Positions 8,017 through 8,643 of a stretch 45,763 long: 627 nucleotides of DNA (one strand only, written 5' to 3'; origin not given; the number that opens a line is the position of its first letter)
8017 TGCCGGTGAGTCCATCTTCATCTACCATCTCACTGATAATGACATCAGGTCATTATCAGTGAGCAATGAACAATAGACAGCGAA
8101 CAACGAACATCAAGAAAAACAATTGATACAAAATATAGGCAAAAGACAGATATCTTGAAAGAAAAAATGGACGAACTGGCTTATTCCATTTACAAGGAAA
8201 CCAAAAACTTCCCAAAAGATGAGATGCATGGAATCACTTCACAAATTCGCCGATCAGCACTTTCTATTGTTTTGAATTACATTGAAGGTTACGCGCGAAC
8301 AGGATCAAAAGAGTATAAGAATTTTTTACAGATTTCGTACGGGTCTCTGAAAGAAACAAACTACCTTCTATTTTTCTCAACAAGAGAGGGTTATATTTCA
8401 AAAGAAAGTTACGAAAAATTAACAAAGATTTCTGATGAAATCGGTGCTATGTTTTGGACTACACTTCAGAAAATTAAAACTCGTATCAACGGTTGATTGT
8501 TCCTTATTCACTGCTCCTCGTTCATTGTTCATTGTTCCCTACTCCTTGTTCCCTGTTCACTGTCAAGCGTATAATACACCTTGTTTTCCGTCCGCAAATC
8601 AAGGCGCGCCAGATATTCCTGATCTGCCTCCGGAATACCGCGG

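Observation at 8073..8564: Four-helix-bundle (rRNA-IVS / Avd-like) genes sit in IVS-like cassettes flanked by GAACA-word inverted arms, outside any rRNA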

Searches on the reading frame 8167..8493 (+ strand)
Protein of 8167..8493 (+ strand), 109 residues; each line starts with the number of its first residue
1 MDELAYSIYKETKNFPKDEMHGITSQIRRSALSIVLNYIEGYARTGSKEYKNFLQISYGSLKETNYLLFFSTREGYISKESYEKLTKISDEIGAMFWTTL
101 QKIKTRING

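Call 9: search_protein_families(library=pfam, proteins=[window:8167-8493:+], max_evalue=0.01)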
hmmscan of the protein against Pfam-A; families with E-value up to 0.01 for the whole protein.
seq(109 aa): 2 families
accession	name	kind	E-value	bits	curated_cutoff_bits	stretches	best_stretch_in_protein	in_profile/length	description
PF05635.17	23S_rRNA_IVP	-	1e-28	100.1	33.8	1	3-95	11-103/106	23S rRNA-intervening sequence protein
PF22296.2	bAvd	-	3.9e-07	31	40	1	2-97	8-101/107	bAvd-like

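Call 10: search_protein_families(library=ncbifam, proteins=[window:8167-8493:+], max_evalue=0.01)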
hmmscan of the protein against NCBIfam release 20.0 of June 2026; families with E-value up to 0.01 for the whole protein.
seq(109 aa): 4 families
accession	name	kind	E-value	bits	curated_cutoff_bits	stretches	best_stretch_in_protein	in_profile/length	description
TIGR02436.1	TIGR02436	subfamily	8e-29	100.1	24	1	3-104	7-109/109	four helix bundle protein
NF008911.0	PRK12275.1-2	subfamily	2.8e-28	98.8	137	1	3-105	15-117/118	hypothetical protein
NF008912.0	PRK12275.1-6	subfamily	1.7e-15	57.1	124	1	4-106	15-114/117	hypothetical protein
NF033474.1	DivGenRetAVD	equivalog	4.5e-06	26.9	80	1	3-95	9-98/104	diversity-generating retroelement protein Avd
